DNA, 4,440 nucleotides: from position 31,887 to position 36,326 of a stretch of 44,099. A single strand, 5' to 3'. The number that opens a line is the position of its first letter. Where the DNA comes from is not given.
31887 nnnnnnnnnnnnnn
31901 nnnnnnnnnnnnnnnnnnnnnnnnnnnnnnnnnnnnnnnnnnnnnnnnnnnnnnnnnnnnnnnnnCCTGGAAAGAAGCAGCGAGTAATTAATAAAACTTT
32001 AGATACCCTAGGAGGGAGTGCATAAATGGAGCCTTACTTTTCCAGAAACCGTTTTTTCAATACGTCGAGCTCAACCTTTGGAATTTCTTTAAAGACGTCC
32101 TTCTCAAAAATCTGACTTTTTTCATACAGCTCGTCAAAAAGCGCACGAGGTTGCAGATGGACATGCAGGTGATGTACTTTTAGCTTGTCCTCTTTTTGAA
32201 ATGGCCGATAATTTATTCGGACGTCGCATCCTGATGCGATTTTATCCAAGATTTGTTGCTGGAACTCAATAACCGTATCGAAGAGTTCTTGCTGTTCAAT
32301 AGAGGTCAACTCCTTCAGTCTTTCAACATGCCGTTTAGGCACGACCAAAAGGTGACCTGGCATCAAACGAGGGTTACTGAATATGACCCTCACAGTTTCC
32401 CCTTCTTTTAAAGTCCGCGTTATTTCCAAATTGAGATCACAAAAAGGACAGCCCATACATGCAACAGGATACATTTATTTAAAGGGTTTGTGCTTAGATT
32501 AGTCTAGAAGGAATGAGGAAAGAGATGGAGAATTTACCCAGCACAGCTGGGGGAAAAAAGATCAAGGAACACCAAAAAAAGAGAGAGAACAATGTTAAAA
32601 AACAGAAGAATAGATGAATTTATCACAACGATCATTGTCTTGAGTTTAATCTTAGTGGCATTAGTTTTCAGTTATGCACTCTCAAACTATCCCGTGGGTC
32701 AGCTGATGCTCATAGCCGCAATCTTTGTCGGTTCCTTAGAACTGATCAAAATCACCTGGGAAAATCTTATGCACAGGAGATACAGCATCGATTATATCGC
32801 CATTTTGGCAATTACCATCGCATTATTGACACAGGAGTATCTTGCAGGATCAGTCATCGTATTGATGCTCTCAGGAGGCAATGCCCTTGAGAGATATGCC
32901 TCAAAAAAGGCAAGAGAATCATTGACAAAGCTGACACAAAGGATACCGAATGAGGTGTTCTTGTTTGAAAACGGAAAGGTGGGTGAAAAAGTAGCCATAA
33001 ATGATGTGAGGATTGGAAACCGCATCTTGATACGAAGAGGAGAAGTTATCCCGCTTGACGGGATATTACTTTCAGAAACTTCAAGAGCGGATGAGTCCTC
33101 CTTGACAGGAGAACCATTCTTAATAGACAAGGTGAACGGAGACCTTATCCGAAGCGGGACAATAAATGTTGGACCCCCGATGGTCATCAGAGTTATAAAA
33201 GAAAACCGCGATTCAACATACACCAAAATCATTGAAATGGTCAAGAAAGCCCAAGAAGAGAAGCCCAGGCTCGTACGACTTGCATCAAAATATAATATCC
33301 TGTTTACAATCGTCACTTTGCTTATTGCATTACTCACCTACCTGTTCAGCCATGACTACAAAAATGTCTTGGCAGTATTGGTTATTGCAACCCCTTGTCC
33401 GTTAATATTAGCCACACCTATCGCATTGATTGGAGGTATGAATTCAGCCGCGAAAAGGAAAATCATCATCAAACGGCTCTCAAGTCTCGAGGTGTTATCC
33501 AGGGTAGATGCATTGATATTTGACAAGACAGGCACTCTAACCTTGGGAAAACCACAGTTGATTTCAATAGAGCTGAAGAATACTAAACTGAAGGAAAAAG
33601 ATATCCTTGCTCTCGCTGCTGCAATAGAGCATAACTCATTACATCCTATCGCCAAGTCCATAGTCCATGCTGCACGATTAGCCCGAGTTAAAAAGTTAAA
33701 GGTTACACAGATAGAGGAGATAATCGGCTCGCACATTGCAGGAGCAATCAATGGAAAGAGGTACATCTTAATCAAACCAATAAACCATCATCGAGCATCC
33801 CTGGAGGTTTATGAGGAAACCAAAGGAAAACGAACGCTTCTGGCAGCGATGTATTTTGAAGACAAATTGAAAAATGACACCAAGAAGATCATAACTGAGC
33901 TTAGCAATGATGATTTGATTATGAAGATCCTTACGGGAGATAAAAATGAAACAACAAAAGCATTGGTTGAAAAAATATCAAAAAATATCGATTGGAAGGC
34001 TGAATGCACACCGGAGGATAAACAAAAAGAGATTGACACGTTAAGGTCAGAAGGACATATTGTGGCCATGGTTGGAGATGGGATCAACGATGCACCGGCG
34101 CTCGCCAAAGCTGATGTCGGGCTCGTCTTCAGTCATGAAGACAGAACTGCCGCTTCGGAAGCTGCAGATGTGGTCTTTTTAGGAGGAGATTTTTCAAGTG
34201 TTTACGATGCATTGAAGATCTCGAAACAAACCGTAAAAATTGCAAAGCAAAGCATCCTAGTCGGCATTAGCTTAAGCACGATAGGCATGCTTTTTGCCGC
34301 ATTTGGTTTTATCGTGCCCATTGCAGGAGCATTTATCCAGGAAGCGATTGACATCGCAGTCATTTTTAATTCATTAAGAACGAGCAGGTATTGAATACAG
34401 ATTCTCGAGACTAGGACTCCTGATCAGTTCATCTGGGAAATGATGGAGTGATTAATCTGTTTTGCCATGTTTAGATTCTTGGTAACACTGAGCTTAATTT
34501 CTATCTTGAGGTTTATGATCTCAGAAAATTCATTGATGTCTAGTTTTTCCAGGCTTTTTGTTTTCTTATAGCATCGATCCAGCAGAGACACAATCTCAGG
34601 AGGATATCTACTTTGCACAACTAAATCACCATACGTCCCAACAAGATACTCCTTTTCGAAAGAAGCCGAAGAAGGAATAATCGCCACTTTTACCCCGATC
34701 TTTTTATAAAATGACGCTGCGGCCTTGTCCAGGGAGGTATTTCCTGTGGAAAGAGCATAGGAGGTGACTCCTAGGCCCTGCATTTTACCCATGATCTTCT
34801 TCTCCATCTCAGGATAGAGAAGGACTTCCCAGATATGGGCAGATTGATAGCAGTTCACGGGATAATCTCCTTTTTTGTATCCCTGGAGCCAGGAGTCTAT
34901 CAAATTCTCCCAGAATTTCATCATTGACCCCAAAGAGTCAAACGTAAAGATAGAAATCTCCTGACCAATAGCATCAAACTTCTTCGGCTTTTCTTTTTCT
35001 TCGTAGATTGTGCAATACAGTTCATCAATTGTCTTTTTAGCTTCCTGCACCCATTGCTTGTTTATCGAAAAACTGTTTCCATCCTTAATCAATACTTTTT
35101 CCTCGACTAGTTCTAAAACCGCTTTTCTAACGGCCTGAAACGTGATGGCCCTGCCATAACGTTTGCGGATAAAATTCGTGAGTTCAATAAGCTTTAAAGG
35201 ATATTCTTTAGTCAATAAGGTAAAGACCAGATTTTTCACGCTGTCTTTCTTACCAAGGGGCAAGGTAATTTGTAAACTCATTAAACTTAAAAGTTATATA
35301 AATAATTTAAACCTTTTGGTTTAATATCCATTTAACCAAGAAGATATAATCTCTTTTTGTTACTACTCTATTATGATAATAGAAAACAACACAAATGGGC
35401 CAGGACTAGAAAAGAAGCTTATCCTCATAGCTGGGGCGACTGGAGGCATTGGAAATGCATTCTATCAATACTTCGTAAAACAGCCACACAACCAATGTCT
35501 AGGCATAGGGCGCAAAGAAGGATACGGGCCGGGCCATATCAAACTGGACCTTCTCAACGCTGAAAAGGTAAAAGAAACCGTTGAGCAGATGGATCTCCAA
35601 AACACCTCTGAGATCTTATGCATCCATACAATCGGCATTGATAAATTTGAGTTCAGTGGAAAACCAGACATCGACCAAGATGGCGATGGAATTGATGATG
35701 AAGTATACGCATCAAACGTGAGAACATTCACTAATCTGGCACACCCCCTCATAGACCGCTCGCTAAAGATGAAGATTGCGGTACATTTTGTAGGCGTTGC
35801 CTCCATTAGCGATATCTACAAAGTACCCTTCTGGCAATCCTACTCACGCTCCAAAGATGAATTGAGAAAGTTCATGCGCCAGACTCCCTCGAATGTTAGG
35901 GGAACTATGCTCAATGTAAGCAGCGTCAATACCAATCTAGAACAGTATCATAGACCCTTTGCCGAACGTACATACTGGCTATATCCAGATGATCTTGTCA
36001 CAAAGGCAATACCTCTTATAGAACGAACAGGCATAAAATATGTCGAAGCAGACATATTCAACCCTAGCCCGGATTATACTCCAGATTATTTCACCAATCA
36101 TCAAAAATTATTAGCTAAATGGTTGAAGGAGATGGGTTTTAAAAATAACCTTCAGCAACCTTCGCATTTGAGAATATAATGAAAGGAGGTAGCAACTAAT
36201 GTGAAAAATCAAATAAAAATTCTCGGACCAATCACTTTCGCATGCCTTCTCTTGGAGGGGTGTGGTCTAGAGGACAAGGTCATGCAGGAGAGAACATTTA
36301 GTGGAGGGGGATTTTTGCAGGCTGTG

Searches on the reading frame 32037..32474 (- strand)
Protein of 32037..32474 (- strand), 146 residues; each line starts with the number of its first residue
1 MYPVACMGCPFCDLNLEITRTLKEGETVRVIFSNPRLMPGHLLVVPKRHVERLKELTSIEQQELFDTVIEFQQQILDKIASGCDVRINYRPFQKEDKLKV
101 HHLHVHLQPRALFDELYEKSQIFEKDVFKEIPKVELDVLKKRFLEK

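Call 3: search_protein_families(library=pfam, proteins=[window:32037-32474:-], max_evalue=1)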
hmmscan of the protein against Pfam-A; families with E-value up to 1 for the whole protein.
window:32037-32474:- (146 aa): 5 families
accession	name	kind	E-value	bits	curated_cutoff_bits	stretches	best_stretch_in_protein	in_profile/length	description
PF01230.28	HIT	-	2.6e-08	34.8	21.5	1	33-110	20-95/98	HIT domain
PF11969.13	DcpS_C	-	1.5e-05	25.8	24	1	36-108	32-100/114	Scavenger mRNA decapping enzyme C-term binding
PF02744.22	GalP_UDP_tr_C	-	0.005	17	29.2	1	39-112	49-122/165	Galactose-1-phosphate uridyl transferase, C-terminal domain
PF11518.13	DUF3221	-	0.075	13.8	26.4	0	41-90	11-62/82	Protein of unknown function (DUF3221)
PF18393.6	MotY_N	-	0.12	12.9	26.3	1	13-108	42-131/146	MotY N-terminal domain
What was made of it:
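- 32034..32474 (-): HIT-family nucleotide hydrolase/transferase, upstream of the CYTH gene on the minus strand. This is context only and was not found in related loci. Pfam HIT at 2.6e-8 (call 3).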

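Call 4: search_protein_families(library=ncbifam, proteins=[window:32037-32474:-], max_evalue=1)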
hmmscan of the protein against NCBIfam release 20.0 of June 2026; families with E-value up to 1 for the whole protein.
window:32037-32474:- (146 aa): 5 families
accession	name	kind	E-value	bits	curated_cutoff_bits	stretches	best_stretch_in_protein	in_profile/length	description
NF052622.1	ATPAdlTfActino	equivalog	4.3e-07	29.6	290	1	23-112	56-144/176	ATP adenylyltransferase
NF045834.1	M_plasma_HinT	exception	2.6e-06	28.2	130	1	24-109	17-100/102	histidine triad protein HinT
NF008724.0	PRK11720.1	equivalog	0.0053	15.9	448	1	37-112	228-304/348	UDP-glucose--hexose-1-phosphate uridylyltransferase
TIGR00209.1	galT_1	equivalog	0.032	13.2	102.1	1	19-112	211-305/349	galactose-1-phosphate uridylyltransferase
NF002824.0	PRK02998.1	subfamily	0.035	13.5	360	1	58-94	239-275/283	peptidylprolyl isomerase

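Call 5: search_protein_families(library=padloc, proteins=[window:32037-32474:-], max_evalue=1)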
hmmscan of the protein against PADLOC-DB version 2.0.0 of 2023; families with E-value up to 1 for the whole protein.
window:32037-32474:- (146 aa): 1 family
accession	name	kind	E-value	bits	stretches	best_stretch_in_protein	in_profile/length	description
PDLC00441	ThsC2|ThsC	-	8.4e-07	26.9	1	8-107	13-112/148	HIT family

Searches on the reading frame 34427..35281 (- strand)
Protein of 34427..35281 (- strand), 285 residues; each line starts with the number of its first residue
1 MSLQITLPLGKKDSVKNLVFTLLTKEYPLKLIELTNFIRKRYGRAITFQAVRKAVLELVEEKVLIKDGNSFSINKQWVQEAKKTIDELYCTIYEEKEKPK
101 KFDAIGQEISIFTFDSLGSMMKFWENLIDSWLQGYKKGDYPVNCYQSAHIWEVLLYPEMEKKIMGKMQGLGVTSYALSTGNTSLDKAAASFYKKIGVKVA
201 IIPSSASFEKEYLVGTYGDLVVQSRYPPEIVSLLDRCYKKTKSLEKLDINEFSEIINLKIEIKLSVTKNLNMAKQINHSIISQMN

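Call 42: search_protein_families(library=pfam, proteins=[window:34427-35281:-], max_evalue=0.01)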
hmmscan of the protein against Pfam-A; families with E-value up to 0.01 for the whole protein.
window:34427-35281:- (285 aa): 1 family
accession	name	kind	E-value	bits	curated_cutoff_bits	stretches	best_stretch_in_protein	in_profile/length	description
PF04492.19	Phage_rep_O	-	0.0017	19.2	28.7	1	32-76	56-91/95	Bacteriophage replication protein O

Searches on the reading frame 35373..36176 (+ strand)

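Call 42: search_protein_families(library=pfam, proteins=[window:35373-36176:+], max_evalue=0.01)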
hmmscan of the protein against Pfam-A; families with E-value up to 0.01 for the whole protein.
window:35373-36176:+ (268 aa): 3 families
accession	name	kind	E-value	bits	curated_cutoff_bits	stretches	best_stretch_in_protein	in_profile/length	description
PF00106.31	adh_short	-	1.3e-05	25.2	26.6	1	15-187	1-179/195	short chain dehydrogenase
PF01370.27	Epimerase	-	0.0044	16.9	20.9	1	17-72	1-62/240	NAD dependent epimerase/dehydratase family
PF08659.16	KR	-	0.01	16.2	22.6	0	17-80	3-67/180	KR domain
